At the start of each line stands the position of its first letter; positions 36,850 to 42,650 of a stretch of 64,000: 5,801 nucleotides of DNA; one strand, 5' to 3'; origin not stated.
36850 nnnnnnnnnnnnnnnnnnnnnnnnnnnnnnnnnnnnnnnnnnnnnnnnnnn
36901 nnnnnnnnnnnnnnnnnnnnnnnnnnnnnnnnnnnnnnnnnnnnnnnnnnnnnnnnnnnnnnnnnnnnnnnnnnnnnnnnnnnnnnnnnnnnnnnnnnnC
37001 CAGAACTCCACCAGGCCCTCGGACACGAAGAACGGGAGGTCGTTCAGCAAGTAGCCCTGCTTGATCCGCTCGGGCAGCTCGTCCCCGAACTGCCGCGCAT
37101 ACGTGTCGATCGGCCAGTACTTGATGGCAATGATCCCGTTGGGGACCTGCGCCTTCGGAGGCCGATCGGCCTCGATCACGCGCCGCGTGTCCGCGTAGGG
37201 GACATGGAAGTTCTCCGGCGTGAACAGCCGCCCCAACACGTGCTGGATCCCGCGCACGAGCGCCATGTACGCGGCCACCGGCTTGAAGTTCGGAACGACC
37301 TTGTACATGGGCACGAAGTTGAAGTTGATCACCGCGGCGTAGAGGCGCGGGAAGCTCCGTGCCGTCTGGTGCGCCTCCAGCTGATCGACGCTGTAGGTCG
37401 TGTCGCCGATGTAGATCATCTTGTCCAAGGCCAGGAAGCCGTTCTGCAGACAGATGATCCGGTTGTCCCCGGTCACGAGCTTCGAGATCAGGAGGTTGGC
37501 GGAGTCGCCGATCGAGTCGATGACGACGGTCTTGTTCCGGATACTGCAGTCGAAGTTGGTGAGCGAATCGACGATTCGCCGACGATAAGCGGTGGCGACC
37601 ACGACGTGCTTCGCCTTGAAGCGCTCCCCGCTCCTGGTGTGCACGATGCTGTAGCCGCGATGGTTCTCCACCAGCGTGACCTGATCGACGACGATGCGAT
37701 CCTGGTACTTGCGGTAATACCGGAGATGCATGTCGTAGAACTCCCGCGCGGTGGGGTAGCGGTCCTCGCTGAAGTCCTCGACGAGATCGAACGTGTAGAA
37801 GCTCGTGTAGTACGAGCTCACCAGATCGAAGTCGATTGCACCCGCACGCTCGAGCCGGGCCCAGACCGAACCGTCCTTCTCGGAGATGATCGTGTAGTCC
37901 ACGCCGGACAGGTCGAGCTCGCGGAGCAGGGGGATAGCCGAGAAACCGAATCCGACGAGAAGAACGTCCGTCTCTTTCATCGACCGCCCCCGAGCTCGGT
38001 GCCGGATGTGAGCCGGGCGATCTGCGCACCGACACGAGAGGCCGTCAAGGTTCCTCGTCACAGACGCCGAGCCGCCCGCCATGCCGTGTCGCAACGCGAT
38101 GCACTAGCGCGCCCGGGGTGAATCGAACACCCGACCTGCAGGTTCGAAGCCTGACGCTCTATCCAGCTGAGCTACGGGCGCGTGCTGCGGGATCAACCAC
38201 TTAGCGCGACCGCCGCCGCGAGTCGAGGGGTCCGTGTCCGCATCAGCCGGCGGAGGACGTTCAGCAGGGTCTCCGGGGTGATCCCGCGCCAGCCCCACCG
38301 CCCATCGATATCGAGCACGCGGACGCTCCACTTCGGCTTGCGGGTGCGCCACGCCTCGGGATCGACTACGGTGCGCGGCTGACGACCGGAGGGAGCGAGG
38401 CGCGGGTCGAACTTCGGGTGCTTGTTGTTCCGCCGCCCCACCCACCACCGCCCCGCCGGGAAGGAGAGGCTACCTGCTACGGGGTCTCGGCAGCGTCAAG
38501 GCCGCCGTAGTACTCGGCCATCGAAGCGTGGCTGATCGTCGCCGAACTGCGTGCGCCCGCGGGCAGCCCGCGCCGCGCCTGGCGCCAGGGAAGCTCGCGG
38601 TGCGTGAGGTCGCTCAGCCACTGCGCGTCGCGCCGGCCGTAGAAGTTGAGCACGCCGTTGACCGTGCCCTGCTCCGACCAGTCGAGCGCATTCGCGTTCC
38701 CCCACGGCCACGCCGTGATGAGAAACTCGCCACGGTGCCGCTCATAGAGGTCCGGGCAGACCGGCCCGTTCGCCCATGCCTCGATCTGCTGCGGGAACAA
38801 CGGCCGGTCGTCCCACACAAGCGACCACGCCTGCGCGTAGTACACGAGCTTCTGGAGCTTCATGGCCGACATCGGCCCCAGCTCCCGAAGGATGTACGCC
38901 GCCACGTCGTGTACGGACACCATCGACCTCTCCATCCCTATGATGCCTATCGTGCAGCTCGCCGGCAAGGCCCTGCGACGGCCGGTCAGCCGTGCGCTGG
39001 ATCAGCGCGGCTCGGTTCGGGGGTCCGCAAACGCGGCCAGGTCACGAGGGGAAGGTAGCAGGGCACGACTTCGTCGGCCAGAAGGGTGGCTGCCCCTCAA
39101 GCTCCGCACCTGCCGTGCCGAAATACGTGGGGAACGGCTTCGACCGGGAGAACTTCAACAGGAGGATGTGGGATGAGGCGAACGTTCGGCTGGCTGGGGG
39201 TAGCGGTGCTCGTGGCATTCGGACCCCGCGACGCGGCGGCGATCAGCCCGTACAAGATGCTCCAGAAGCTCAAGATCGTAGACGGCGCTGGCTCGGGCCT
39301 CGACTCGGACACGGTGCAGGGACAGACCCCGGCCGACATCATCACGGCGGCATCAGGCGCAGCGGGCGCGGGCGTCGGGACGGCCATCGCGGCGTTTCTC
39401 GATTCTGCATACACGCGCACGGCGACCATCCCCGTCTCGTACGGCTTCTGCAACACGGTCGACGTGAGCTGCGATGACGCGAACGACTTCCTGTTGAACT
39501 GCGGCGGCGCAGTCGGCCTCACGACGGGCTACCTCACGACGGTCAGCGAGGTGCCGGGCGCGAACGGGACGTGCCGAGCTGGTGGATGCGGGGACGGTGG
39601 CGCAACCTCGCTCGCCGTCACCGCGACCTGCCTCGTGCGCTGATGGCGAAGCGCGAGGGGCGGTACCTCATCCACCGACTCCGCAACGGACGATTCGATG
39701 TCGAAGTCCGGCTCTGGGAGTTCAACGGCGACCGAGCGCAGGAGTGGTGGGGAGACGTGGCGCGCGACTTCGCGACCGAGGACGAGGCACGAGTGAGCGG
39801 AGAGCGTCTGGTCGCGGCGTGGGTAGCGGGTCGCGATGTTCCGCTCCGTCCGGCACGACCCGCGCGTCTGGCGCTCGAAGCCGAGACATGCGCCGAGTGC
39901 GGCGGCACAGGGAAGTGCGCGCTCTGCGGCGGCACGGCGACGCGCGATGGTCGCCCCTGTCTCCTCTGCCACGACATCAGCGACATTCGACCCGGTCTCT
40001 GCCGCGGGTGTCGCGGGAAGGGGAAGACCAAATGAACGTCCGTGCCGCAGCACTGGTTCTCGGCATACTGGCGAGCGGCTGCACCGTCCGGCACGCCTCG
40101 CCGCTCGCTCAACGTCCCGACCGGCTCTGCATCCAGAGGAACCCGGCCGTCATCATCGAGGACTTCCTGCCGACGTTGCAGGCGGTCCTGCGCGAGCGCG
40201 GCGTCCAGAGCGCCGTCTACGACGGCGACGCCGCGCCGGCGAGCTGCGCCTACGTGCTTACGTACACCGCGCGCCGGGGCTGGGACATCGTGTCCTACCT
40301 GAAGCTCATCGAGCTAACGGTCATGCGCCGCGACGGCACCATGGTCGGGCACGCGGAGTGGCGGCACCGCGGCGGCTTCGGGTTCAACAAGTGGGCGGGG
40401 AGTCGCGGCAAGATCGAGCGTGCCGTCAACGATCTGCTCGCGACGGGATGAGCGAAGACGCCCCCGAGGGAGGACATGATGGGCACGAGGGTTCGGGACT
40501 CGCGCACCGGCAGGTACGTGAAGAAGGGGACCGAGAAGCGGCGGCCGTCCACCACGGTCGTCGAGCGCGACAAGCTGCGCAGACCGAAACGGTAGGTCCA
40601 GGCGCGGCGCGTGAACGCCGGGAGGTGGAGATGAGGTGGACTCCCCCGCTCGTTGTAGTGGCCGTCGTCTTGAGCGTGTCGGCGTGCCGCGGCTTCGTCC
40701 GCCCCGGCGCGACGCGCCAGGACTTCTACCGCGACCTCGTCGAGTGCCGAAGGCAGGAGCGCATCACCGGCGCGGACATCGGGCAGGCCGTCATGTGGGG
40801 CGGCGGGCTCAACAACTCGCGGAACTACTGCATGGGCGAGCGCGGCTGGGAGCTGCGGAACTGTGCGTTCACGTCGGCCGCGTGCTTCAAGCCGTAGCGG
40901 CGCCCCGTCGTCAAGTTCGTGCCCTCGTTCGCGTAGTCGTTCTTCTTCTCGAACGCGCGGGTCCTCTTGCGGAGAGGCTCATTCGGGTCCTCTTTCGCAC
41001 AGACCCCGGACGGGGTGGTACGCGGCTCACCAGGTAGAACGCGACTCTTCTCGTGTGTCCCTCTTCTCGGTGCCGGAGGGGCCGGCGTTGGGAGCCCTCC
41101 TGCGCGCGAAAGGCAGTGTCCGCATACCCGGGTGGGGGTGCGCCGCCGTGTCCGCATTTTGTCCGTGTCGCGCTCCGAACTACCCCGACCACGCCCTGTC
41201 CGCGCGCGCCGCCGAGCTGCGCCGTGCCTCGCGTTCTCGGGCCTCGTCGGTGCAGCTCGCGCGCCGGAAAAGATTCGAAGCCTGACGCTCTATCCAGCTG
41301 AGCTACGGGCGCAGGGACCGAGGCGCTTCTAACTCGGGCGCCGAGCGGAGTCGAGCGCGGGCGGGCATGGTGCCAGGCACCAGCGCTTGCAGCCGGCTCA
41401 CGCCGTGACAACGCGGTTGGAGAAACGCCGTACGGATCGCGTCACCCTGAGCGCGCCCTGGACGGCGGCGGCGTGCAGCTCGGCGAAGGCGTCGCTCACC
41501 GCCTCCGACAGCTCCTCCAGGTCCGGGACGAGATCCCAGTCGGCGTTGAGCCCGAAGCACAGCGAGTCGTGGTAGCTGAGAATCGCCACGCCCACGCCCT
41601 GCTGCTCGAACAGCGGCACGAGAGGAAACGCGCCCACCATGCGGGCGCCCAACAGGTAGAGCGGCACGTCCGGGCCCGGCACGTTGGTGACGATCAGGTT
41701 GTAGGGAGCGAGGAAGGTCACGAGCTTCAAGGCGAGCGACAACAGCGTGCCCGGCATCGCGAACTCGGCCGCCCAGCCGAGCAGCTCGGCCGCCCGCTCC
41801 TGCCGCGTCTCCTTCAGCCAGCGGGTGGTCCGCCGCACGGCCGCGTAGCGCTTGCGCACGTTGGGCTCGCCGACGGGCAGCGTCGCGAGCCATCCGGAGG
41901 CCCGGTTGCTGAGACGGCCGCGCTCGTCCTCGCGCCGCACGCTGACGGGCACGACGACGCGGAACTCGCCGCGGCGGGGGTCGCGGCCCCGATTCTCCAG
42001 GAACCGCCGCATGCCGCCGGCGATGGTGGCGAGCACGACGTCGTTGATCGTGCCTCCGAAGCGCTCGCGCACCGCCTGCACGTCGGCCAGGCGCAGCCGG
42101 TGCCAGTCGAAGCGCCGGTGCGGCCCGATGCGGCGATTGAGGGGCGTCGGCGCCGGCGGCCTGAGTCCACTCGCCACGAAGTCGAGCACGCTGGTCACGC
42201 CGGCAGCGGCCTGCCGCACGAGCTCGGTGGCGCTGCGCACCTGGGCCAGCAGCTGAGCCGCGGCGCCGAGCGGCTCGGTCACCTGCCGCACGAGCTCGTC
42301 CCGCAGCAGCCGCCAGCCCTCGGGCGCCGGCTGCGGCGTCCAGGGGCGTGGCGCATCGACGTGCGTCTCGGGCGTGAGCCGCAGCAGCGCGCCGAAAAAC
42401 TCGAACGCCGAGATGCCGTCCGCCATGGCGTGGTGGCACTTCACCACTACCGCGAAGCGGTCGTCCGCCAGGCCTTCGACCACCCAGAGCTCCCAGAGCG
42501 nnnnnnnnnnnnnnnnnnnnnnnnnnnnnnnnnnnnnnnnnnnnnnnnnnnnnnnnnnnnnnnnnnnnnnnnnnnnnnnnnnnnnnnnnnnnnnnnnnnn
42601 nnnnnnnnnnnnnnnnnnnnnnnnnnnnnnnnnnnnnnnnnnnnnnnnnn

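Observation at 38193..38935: Panacea (DUF4065/SocA-like) antitoxin gene with small downstream partner ORF inside the tRNA-linked islet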

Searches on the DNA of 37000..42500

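Call 76: search_rna_families(source=window, start=37000, end=42500, threshold=evalue, max_evalue=0.1)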
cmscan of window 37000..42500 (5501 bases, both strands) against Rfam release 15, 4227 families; matches with E-value up to 0.1: 2.
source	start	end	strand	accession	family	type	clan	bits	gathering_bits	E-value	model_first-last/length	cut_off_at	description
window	38108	38181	-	RF00005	tRNA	Gene; tRNA;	CL00001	66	29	3.3e-13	1-71/71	no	tRNA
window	38107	38181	+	RF04354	Plastid-ycf2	Cis-reg;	-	29.5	65.7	0.0041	1-75/75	no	Plastid-ycf2 5UTR RNA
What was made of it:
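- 38107..38181 (-): tRNA-Arg (anticodon TCG), complete; it starts 11 nt after the remnant's stop codon. Rfam RF00005, 66 bits (call 76).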

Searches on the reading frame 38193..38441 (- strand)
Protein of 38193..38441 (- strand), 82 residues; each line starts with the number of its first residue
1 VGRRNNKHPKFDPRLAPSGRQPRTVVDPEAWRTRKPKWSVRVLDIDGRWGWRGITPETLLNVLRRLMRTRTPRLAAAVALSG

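Call 4: search_protein_families(library=pfam, proteins=[window:38193-38441:-], max_evalue=1)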
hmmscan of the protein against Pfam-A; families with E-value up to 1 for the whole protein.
window:38193-38441:- (82 aa): 0 families

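Call 8: search_protein_families(library=ncbifam, proteins=[window:38193-38441:-], max_evalue=1)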
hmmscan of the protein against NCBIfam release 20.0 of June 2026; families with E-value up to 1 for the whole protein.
window:38193-38441:- (82 aa): 0 families

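Call 9: find_homologous_proteins(query=window:38193-38441:-, max_evalue=0.01)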
Query window:38193-38441:- (82 aa): 1 proteins with E <= 0.01 among 4 candidates.
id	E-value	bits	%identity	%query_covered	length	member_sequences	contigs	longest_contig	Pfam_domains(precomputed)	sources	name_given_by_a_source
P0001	5.2e-48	178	100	100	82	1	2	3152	-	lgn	-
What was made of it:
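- Tried and rejected: A word-indexed search of 5.8 billion proteins with the 82-aa ORF found only the ORF itself (call 9).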

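Call 13: find_encoding_contigs(protein=P0001, flank=4000, max_places=4)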
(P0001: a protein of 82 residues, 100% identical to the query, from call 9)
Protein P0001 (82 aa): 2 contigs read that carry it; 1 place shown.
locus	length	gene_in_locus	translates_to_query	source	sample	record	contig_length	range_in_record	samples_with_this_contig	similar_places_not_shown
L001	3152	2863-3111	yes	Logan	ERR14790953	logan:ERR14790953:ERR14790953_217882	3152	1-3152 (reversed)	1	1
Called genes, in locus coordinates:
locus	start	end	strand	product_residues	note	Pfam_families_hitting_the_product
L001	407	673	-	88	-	-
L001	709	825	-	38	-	-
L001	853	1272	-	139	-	-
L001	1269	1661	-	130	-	-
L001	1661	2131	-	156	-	-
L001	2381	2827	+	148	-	PF13274:SocA_Panacea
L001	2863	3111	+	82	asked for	-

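Call 20: search_protein_representatives(protein=window:38193-38441:-)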
Query: 82 residues. Proteins with E-value up to 0.001 (for the whole library): 13; up to 1e-10: 1; up to 1e-30: 1. The best 13 are listed.
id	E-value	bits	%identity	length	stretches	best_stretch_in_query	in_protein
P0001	1.6e-48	178.4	100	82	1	1-82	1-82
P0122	2.2e-06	43.9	38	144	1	18-70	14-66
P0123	6.9e-06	42.4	37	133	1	7-68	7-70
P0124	1.0e-05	41.8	39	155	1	5-68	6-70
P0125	1.3e-05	41.5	34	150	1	4-71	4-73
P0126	3.7e-05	40.0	31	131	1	5-71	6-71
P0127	2.2e-04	37.6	40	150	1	3-71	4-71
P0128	3.9e-04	36.8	32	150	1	5-68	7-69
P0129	4.0e-04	36.7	37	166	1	2-63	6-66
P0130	6.3e-04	36.1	30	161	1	3-71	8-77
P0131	6.6e-04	36.0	41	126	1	1-59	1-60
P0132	7.4e-04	35.9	41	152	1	3-65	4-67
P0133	8.4e-04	35.7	37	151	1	4-71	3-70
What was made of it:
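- Exhaustive phmmer hits are all 126-166 aa and N-terminally aligned (call 20). No short homologue exists among 1.84 billion representative proteins; apart from the ORF itself, all relatives are 126-166 aa (call 20).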

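Call 21: search_protein_families(library=pfam, proteins=[P0122, P0124, P0125], max_evalue=1)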
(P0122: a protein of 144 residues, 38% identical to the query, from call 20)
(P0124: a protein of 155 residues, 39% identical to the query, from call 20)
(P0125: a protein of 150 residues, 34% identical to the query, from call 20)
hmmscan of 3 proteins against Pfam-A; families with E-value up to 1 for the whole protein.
P0122 (144 aa): 0 families

P0124 (155 aa): 0 families

P0125 (150 aa): 2 families
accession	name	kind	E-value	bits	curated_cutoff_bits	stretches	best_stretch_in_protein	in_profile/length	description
PF17840.6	Tugs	-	0.0017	18.9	27.7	1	80-115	12-45/47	Tethering Ubl4a to BAGS domain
PF17420.7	GP17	-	0.13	12.9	25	1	38-109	5-74/98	Superinfection exclusion gene product 17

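Call 22: search_protein_families(library=ncbifam, proteins=[P0122, P0124, P0125], max_evalue=1)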
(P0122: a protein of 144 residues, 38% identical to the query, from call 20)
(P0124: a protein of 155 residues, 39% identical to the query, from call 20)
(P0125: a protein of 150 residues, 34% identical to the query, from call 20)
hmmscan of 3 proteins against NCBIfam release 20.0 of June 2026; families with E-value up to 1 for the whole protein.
P0122 (144 aa): 3 families
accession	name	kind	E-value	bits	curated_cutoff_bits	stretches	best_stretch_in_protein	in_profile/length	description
NF046006.1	MAG6450_fam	subfamily_domain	0.00059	20.3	40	1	94-137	59-102/103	MAG6450 family protein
TIGR01149.1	mtrG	equivalog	0.078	12.9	50.65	1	89-128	16-58/70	tetrahydromethanopterin S-methyltransferase subunit MtrG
NF050085.1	LIC10280_fam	exception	0.1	12.9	100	1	96-139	22-66/85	LIC10280 family protein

P0124 (155 aa): 1 family
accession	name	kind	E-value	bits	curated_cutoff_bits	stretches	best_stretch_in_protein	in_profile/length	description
NF046006.1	MAG6450_fam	subfamily_domain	1.3e-05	25.7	40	1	115-152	64-102/103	MAG6450 family protein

P0125 (150 aa): 1 family
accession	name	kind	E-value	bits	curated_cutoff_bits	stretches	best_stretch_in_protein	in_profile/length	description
NF046006.1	MAG6450_fam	subfamily_domain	0.00012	22.6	40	1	115-145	72-102/103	MAG6450 family protein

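Call 71: search_protein_families(library=phrogs, proteins=[P0001], max_evalue=0.01)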
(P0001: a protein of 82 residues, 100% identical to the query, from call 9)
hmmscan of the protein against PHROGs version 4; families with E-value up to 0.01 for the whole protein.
P0001 (82 aa): 0 families

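Call 72: search_protein_families(library=padloc, proteins=[P0001], max_evalue=0.01)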
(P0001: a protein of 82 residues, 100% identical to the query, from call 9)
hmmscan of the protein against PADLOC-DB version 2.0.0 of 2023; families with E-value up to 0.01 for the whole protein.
P0001 (82 aa): 0 families
